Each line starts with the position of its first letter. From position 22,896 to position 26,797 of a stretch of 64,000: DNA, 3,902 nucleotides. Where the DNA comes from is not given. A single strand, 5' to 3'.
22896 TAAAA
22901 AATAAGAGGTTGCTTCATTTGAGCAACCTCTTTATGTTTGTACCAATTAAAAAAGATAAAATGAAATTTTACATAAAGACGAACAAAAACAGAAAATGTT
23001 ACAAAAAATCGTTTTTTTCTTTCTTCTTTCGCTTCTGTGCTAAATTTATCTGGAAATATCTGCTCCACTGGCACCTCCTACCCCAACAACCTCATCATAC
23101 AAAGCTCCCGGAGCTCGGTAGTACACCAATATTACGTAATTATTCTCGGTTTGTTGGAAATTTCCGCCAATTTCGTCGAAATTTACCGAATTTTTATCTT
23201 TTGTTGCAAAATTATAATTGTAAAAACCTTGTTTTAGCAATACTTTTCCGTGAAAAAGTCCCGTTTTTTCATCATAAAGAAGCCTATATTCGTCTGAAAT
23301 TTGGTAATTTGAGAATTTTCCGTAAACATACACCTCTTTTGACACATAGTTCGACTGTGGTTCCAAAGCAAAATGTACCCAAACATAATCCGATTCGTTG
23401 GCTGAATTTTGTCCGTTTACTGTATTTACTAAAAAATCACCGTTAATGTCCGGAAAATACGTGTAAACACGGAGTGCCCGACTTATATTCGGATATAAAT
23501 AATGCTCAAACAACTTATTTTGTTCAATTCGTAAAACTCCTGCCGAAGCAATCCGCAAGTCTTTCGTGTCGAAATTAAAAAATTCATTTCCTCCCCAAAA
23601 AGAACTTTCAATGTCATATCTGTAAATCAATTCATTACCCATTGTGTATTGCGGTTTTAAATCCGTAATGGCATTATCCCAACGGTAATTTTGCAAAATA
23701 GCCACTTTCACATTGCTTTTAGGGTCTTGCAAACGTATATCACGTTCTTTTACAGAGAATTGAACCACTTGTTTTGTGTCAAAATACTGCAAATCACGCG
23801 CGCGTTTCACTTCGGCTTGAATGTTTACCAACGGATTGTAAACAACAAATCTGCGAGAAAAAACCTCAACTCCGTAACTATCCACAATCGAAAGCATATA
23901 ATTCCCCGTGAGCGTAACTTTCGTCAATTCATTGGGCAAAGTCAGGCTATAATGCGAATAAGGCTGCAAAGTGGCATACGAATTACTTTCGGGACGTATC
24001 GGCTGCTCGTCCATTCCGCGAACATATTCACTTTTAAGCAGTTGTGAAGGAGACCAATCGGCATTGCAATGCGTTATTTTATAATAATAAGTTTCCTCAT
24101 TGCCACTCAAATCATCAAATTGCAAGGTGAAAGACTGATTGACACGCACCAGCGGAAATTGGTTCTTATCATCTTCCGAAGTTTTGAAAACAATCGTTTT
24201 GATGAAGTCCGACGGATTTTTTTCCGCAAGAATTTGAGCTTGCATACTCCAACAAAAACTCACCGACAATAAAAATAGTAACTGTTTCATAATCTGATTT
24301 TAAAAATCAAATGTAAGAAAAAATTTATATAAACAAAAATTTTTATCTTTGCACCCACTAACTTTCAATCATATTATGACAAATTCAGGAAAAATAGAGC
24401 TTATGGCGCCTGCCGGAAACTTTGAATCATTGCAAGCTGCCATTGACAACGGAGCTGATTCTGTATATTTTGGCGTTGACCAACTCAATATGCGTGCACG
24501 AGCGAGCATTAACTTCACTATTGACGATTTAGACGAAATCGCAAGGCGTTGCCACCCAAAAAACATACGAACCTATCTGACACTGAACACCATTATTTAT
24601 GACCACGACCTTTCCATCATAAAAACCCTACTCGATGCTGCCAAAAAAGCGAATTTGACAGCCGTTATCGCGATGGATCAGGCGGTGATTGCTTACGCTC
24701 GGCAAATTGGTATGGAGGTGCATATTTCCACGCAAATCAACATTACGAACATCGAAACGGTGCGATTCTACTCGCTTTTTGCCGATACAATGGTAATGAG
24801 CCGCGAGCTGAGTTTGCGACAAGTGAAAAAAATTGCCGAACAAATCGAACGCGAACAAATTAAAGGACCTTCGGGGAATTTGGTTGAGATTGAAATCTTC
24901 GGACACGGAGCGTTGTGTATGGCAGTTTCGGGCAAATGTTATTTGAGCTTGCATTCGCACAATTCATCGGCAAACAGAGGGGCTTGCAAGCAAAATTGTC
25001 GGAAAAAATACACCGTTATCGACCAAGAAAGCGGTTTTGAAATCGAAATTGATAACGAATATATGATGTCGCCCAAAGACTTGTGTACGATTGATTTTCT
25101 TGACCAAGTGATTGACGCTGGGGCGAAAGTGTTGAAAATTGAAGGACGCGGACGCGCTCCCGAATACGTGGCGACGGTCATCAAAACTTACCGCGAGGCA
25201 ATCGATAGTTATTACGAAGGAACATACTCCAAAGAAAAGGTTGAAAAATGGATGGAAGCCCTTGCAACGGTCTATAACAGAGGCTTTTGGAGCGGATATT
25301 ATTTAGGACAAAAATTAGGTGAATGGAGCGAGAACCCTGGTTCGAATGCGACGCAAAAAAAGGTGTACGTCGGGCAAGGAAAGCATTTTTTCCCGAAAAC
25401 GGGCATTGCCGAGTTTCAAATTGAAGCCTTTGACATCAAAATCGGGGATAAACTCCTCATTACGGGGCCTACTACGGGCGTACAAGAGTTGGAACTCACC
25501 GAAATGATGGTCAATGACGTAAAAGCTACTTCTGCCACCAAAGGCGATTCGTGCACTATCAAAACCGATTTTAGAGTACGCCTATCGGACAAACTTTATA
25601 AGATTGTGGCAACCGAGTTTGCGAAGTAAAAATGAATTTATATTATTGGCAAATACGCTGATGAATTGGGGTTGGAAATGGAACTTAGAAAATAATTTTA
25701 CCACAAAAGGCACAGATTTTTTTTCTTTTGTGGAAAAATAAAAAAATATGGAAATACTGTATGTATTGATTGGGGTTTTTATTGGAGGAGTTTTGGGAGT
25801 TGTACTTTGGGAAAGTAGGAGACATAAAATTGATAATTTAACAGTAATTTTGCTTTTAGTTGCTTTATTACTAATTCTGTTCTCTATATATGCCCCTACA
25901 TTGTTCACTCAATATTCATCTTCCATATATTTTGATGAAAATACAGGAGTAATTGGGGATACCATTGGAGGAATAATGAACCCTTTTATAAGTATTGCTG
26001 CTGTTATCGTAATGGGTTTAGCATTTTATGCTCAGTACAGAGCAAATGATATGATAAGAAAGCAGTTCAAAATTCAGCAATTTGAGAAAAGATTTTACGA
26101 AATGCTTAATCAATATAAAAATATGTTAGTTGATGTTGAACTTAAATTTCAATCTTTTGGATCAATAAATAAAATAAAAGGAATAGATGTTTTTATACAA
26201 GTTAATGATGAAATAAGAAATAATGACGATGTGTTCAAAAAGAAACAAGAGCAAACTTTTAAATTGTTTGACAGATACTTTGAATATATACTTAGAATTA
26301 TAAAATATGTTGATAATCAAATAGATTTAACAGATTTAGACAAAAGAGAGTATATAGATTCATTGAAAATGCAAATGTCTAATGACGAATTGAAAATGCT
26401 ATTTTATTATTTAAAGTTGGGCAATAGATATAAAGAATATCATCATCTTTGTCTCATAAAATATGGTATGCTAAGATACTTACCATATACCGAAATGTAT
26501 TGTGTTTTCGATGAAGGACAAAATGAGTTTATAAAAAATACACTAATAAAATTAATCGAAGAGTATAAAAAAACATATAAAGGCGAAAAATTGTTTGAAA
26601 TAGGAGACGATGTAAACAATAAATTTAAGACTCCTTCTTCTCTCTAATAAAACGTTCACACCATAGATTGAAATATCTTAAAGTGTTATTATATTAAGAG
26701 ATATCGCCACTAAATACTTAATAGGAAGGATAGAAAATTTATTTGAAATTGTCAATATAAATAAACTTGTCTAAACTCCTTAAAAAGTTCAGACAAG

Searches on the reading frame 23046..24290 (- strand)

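Call 4: search_protein_families(library=pfam, proteins=[window:23046-24290:-], max_evalue=0.01)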
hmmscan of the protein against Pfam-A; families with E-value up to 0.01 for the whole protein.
window:23046-24290:- (414 aa): 2 families
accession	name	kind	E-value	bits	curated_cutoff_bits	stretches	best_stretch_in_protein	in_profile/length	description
PF17116.11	T9SS_plug_1st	-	2.2e-39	134.7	23.9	1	30-152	1-126/126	Type 9 secretion system plug protein 1st domain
PF16561.11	AMPK1_CBM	-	0.0046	17.6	26.8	0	317-369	11-59/85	Glycogen recognition site of AMP-activated protein kinase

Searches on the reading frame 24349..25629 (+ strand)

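Call 12: search_protein_families(library=pfam, proteins=[window:24349-25629:+], max_evalue=0.001)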
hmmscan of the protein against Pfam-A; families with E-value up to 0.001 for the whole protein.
window:24349-25629:+ (426 aa): 1 family
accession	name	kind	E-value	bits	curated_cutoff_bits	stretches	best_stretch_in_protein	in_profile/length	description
PF01136.24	Peptidase_U32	-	5.7e-70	235.7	22.4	1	91-322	4-231/233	Peptidase family U32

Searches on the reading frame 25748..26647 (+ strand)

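Call 12: search_protein_families(library=pfam, proteins=[window:25748-26647:+], max_evalue=0.001)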
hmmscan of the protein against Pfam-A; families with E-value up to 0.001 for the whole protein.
window:25748-26647:+ (299 aa): 1 family
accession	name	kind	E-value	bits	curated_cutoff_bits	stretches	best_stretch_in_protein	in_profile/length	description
PF16872.10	putAbiC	-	1.7e-10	41.7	22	1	175-248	7-78/80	Putative phage abortive infection protein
